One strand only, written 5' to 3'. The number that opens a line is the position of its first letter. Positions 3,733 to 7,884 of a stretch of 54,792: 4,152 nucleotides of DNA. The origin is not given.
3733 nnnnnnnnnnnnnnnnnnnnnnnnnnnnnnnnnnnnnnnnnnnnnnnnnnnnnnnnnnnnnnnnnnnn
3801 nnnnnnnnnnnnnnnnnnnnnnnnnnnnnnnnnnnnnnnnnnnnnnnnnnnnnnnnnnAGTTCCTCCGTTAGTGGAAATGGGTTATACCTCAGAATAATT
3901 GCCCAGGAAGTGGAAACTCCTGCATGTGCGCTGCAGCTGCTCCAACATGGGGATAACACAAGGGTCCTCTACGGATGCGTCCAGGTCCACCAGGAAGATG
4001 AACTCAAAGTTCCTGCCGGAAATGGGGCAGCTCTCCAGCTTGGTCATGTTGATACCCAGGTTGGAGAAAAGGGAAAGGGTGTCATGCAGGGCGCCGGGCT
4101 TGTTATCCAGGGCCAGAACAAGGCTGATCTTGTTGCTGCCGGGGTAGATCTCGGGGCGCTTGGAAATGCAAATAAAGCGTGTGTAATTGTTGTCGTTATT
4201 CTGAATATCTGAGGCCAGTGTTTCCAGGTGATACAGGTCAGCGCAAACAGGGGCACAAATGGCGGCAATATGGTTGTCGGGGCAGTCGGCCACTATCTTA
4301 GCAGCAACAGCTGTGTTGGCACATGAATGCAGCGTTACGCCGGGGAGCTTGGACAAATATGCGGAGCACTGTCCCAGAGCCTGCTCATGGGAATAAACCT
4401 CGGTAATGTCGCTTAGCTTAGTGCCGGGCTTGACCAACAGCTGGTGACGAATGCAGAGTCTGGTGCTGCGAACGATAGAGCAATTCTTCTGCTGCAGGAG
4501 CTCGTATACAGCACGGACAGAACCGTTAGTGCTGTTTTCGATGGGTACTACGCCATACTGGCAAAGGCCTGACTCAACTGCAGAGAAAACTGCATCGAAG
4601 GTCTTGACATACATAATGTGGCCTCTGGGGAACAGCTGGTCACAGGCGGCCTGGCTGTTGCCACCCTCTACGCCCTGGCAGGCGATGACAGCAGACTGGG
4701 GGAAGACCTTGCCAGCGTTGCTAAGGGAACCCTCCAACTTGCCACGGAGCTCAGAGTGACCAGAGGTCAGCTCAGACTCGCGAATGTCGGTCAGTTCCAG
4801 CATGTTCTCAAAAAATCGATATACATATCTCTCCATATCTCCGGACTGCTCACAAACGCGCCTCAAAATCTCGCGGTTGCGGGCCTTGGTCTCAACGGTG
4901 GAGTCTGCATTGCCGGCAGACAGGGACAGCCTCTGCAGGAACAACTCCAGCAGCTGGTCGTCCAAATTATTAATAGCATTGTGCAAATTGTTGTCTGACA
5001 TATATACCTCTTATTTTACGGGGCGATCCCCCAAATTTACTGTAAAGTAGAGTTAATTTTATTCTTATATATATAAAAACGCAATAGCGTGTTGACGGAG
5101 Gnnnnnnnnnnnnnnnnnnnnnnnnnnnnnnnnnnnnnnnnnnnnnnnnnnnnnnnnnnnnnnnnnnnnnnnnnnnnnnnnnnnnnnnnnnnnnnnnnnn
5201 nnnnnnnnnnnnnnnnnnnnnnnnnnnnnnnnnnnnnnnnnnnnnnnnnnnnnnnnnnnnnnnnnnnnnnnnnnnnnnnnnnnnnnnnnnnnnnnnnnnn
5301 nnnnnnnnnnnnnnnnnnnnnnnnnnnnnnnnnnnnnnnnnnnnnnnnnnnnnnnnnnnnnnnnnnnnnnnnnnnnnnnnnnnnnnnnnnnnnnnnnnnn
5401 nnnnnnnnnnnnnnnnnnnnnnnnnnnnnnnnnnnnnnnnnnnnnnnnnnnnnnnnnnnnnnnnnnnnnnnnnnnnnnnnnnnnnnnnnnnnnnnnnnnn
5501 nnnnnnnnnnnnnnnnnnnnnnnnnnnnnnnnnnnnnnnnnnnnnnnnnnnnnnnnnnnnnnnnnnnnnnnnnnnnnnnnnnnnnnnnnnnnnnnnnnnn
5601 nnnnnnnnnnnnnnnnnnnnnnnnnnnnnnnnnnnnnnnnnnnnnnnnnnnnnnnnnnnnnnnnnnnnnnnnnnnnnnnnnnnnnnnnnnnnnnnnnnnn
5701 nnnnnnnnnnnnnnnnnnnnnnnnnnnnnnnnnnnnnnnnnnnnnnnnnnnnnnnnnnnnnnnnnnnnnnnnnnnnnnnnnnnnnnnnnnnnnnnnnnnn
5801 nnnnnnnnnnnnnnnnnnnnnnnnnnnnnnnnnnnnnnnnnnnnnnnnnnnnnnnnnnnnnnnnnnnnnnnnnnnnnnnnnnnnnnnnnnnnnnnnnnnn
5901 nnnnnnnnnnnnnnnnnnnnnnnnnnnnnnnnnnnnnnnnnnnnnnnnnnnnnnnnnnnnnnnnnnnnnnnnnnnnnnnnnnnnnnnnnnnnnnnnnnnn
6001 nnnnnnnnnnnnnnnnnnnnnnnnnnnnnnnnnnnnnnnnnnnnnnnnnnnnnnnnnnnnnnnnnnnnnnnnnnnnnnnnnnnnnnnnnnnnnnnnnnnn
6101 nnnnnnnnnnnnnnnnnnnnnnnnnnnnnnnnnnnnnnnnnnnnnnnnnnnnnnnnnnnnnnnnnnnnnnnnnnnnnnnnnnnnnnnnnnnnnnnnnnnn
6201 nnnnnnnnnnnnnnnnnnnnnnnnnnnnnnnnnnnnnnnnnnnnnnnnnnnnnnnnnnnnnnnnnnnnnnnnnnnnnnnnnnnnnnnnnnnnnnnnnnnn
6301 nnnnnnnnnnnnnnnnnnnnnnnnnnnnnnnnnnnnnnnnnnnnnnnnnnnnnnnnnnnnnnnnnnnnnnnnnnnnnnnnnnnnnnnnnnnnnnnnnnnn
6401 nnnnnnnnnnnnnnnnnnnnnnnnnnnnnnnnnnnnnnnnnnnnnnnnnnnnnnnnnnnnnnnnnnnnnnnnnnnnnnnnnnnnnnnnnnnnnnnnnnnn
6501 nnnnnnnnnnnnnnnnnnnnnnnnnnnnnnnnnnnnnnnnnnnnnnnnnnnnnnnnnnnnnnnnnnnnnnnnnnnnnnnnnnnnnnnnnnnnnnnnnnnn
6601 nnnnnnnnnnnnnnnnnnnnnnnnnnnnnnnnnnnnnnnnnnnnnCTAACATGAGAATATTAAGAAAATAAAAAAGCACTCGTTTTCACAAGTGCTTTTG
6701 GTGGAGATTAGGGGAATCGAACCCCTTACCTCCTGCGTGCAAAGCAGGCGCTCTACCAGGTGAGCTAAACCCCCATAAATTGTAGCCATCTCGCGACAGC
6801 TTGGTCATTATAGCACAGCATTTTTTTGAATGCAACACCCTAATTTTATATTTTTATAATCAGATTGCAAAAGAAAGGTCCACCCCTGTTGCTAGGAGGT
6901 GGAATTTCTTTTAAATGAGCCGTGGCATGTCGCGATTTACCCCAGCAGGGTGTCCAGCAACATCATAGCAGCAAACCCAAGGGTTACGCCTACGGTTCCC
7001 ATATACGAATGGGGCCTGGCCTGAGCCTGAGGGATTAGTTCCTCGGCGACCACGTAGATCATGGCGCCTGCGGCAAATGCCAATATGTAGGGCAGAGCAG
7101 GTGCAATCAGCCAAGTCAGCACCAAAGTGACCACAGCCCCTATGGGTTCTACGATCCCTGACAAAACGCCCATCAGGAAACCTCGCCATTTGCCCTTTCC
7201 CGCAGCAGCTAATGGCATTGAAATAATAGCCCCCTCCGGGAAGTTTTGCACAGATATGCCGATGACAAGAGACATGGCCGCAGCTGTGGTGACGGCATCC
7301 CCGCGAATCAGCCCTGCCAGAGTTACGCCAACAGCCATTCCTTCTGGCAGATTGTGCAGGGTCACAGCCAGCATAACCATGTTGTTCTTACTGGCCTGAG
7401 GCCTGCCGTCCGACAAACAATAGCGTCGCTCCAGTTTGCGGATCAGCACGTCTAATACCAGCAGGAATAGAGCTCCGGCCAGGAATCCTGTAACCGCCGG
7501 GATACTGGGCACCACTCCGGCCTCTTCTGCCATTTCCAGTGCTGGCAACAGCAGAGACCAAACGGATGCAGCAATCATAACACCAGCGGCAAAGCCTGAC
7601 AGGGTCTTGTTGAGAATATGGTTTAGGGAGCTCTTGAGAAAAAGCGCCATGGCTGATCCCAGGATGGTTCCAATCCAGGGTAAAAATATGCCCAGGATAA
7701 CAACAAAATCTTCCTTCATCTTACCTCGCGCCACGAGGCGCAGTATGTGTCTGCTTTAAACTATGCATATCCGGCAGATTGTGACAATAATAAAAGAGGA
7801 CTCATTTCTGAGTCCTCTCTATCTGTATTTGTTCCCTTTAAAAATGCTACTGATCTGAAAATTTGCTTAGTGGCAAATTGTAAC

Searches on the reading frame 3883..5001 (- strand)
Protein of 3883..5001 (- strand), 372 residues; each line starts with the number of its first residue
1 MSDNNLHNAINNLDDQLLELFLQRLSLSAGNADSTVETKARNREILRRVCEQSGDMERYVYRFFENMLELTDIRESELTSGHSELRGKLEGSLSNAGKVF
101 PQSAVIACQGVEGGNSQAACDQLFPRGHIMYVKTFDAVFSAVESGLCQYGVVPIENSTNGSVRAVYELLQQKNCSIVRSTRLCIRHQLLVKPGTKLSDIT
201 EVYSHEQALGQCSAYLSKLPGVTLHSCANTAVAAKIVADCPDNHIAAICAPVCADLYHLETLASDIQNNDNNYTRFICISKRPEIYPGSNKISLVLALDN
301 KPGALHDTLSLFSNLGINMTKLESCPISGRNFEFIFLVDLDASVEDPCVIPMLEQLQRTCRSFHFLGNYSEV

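Call 72: search_protein_families(library=pfam, proteins=[window:3883-5001:-], max_evalue=0.00001)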
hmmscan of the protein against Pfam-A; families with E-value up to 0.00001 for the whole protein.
window:3883-5001:- (372 aa): 2 families
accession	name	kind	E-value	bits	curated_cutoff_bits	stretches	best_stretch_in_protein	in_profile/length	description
PF00800.23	PDT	-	7.8e-58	195.7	25.2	1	106-283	1-180/181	Prephenate dehydratase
PF01842.31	ACT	-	8.9e-06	25.8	27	0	297-339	6-48/66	ACT domain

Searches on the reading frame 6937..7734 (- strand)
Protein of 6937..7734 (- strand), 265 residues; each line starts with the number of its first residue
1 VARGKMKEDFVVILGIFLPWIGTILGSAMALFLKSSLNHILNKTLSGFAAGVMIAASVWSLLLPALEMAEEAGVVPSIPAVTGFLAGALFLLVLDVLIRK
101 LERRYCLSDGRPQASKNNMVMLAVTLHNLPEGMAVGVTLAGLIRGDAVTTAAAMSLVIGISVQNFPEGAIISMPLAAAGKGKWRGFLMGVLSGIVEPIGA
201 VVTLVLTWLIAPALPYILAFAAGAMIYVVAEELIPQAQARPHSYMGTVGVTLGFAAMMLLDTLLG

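Call 72: search_protein_families(library=pfam, proteins=[window:6937-7734:-], max_evalue=0.00001)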
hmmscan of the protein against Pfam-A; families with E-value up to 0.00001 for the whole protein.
window:6937-7734:- (265 aa): 1 family
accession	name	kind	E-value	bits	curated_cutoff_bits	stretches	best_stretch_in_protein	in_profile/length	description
PF02535.28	Zip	-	3.2e-22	79.6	35.1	1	118-260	179-322/323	ZIP Zinc transporter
